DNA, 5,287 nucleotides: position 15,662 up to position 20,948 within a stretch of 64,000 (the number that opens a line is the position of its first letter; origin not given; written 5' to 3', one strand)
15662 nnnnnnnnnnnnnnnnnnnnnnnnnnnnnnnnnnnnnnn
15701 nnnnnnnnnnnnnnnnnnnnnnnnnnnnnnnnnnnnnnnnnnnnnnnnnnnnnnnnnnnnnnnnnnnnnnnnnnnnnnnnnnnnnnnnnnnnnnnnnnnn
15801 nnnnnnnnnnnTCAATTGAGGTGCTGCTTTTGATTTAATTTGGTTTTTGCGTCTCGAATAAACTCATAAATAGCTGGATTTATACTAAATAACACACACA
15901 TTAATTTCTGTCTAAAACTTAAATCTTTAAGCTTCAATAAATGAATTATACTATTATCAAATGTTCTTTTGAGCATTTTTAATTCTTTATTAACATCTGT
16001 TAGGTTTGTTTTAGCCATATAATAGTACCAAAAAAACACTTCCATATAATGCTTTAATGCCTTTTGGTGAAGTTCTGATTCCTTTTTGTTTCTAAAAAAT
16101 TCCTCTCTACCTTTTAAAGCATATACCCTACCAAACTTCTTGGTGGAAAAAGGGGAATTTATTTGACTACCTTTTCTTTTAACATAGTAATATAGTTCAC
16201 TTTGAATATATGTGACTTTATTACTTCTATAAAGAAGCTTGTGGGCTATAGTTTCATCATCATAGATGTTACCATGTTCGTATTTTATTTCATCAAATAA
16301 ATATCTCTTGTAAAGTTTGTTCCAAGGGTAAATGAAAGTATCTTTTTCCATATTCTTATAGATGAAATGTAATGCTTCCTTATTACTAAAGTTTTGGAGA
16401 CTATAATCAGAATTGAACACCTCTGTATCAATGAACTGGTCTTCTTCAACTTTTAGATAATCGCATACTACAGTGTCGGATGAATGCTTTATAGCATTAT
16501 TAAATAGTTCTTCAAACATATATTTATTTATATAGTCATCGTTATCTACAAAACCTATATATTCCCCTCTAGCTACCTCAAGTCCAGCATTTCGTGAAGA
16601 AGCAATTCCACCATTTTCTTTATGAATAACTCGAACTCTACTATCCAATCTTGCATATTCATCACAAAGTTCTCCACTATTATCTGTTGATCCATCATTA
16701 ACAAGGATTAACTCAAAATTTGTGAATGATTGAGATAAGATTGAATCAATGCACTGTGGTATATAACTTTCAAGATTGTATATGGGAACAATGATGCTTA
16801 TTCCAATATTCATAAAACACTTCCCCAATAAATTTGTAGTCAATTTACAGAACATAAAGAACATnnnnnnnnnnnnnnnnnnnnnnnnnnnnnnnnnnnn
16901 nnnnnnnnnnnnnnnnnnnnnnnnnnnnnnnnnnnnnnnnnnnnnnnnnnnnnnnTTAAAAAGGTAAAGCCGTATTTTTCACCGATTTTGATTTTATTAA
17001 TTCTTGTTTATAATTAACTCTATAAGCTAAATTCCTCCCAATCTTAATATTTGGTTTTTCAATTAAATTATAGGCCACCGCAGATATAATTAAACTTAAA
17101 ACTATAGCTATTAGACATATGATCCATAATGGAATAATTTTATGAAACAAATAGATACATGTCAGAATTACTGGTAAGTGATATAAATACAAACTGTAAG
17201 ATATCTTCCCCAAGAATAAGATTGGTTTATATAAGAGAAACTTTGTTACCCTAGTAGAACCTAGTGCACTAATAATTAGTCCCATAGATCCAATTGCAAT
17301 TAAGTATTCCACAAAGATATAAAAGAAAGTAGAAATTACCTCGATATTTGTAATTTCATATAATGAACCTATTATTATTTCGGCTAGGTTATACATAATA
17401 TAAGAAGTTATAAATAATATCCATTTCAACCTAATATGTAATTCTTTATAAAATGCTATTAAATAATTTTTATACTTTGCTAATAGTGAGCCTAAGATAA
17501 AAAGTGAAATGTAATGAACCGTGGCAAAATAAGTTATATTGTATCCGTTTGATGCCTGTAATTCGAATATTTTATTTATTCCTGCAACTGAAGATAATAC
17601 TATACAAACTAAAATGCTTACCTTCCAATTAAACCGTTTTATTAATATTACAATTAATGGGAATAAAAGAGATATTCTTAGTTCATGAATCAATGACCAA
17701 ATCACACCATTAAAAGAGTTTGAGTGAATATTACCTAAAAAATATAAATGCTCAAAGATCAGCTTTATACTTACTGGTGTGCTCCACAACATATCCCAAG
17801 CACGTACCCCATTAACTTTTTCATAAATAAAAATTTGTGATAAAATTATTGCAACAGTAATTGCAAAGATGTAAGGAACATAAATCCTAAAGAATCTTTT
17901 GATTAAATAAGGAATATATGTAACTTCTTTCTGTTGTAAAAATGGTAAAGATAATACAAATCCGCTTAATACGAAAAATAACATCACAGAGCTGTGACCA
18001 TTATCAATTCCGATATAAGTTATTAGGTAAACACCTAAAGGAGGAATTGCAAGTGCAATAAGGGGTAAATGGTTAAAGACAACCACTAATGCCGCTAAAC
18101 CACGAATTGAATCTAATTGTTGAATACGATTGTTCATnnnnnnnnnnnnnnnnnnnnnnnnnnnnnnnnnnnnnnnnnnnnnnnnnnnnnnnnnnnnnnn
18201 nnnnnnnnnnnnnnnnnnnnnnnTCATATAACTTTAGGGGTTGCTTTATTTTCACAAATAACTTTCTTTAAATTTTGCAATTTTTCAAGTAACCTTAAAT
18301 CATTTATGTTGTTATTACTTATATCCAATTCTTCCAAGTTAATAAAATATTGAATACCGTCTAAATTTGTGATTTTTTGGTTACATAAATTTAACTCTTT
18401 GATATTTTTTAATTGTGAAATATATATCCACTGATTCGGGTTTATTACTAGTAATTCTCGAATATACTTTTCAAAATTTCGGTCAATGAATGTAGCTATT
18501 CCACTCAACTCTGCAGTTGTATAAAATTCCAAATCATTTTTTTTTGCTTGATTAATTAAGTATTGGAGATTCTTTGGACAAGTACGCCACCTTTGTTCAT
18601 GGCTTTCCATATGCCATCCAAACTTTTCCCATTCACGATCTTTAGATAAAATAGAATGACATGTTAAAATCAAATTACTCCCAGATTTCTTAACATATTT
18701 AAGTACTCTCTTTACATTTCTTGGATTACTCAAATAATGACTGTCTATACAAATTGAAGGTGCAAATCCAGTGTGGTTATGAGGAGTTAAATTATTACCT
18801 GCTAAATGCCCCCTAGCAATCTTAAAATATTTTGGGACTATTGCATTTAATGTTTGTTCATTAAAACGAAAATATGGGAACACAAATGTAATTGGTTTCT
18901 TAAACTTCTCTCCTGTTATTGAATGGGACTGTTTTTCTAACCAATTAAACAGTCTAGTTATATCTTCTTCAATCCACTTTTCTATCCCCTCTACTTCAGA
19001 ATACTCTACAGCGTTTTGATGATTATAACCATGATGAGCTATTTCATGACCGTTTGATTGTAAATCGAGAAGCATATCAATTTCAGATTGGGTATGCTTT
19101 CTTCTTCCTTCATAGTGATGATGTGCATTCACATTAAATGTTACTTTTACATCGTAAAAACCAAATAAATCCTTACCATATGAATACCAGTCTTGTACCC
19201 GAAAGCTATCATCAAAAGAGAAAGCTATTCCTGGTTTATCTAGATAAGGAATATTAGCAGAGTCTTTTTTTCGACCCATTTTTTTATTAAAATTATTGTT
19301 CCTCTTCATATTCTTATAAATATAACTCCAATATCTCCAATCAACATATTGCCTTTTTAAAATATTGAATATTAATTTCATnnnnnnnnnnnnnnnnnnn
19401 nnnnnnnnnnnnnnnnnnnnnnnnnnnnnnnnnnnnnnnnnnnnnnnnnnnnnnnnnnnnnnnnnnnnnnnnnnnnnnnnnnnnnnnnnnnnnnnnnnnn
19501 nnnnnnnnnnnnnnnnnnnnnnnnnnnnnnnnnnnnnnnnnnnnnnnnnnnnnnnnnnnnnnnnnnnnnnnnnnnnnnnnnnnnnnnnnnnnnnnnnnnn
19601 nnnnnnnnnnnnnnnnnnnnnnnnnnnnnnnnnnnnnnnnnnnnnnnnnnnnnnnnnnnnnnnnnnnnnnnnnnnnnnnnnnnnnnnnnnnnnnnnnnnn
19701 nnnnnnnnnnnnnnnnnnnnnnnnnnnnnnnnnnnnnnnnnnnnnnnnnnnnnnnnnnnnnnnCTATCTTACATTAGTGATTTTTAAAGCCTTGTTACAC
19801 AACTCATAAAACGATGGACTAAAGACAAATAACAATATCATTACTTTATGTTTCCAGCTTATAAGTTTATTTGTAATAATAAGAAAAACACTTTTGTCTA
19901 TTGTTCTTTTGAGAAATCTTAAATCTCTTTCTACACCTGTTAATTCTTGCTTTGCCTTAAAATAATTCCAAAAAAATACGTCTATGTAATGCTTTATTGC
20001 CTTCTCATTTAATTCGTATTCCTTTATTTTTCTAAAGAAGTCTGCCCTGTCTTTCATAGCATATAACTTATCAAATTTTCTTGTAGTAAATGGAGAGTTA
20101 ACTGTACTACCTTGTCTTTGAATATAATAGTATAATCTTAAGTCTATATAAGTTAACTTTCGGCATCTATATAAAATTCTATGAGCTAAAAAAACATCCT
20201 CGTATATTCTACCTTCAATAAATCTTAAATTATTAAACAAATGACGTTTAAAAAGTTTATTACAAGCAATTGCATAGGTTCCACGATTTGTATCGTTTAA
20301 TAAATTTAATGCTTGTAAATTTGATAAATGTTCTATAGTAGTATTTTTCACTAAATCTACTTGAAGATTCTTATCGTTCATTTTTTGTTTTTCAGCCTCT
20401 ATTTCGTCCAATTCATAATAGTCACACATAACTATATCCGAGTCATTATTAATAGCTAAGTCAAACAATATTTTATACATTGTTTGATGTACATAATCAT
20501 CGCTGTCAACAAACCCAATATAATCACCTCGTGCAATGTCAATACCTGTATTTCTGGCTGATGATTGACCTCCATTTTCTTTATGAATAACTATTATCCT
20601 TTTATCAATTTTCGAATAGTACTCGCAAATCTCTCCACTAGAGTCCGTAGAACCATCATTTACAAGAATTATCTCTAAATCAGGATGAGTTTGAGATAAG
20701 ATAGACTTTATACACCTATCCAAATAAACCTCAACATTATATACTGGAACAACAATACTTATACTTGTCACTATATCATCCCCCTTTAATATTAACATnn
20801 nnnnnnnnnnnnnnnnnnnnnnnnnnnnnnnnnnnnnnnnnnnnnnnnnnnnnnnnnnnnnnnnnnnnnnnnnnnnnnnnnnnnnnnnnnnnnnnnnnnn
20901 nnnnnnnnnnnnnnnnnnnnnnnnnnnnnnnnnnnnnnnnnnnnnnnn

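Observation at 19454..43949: Two EAR-like antiterminator RNAs about 24 kb apart, each in a duplicated promoter-SinR-EAR cassette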

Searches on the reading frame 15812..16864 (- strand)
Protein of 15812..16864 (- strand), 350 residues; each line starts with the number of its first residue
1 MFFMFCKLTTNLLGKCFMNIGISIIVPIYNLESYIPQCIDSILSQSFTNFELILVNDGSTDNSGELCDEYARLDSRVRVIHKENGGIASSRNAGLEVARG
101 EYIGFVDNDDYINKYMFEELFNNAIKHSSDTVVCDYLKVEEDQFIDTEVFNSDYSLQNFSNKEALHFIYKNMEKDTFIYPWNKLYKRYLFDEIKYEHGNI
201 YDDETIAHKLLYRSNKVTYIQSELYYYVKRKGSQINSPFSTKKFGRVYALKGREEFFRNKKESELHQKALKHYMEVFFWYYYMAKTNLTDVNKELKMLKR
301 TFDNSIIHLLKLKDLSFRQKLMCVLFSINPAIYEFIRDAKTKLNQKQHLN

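Call 8: search_protein_families(library=pfam, proteins=[window:15812-16864:-])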
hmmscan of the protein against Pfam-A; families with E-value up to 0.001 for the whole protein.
window:15812-16864:- (350 aa): 3 families
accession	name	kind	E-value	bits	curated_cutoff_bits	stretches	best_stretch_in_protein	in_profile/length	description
PF00535.33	Glycos_transf_2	-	8.1e-38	130.4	23.3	1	23-193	1-167/168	Glycosyl transferase family 2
PF10111.15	Glyco_tranf_2_2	-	6.5e-12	46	27.3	1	23-147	1-137/276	Glycosyltransferase like family 2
PF13641.12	Glyco_tranf_2_3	-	9.9e-10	39.2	27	1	22-129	3-116/230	Glycosyltransferase like family 2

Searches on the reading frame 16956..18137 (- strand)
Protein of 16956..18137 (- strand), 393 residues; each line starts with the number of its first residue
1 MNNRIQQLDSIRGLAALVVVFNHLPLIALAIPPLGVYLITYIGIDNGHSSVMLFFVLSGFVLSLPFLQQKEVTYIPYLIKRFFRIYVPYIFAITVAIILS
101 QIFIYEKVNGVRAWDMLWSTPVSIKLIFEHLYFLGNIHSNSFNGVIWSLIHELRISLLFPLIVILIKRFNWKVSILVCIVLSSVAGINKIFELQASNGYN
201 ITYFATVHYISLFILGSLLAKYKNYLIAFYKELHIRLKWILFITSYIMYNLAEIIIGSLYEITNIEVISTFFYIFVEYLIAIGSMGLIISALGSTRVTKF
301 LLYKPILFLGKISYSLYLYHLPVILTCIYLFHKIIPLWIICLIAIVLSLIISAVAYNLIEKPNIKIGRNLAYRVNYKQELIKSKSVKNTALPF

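Call 8: search_protein_families(library=pfam, proteins=[window:16956-18137:-])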
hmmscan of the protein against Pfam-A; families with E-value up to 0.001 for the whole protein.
window:16956-18137:- (393 aa): 1 family
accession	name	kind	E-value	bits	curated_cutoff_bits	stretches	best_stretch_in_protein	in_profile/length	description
PF01757.29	Acyl_transf_3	-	2.2e-32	112.9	31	1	6-356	2-325/326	Acyltransferase domain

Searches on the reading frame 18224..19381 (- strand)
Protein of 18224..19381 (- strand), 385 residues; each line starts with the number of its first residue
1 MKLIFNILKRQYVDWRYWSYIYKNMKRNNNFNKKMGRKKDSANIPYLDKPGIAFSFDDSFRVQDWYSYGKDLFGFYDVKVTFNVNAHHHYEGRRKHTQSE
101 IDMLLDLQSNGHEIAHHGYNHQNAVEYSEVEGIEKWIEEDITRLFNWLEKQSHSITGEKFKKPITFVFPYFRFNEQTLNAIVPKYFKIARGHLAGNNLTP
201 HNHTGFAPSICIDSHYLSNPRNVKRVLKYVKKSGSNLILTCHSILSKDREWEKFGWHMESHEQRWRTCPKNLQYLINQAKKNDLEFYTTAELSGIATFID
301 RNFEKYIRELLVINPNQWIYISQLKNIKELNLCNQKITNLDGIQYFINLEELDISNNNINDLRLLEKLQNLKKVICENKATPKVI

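Call 8: search_protein_families(library=pfam, proteins=[window:18224-19381:-])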
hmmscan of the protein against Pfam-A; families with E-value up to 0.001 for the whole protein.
window:18224-19381:- (385 aa): 3 families
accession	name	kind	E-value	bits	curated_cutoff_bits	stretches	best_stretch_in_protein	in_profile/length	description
PF01522.26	Polysacc_deac_1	-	1.6e-09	38.2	23.1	1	48-180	5-115/124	Polysaccharide deacetylase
PF10096.14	DUF2334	-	1.5e-08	34.9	26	1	75-213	27-154/203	Uncharacterized protein conserved in bacteria (DUF2334)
PF12799.13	LRR_4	-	2.4e-07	31.2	27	1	348-378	2-33/44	Leucine Rich repeats (2 copies)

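Call 22: find_related_loci(query=window:18224-19381:-, collection=genome_contigs, flank=3000)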
Query window:18224-19381:- (385 aa) in genome_contigs; peptide patterns used: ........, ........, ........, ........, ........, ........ (x = any residue, [..] = any of these).
65 stretches matched a pattern, but none encodes a relative of the query by tblastn (E <= 1e-3).

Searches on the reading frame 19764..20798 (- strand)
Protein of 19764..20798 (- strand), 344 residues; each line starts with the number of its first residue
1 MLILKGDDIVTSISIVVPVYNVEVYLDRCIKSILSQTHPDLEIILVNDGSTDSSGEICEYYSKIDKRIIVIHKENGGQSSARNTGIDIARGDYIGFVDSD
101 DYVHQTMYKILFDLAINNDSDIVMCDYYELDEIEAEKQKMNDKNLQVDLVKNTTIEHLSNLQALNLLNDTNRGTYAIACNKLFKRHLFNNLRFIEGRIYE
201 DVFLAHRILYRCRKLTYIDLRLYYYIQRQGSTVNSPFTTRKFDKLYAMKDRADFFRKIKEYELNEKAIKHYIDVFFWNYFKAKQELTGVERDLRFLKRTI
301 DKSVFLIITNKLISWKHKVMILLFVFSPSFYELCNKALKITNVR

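Call 8: search_protein_families(library=pfam, proteins=[window:19764-20798:-])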
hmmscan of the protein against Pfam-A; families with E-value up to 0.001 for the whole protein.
window:19764-20798:- (344 aa): 3 families
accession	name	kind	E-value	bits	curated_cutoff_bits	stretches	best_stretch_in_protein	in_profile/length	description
PF00535.33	Glycos_transf_2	-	4.9e-39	134.4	23.3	1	14-190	1-166/168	Glycosyl transferase family 2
PF10111.15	Glyco_tranf_2_2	-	2.8e-11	43.9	27.3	1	14-226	1-217/276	Glycosyltransferase like family 2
PF13641.12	Glyco_tranf_2_3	-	2.7e-10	41.1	27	1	13-121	3-117/230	Glycosyltransferase like family 2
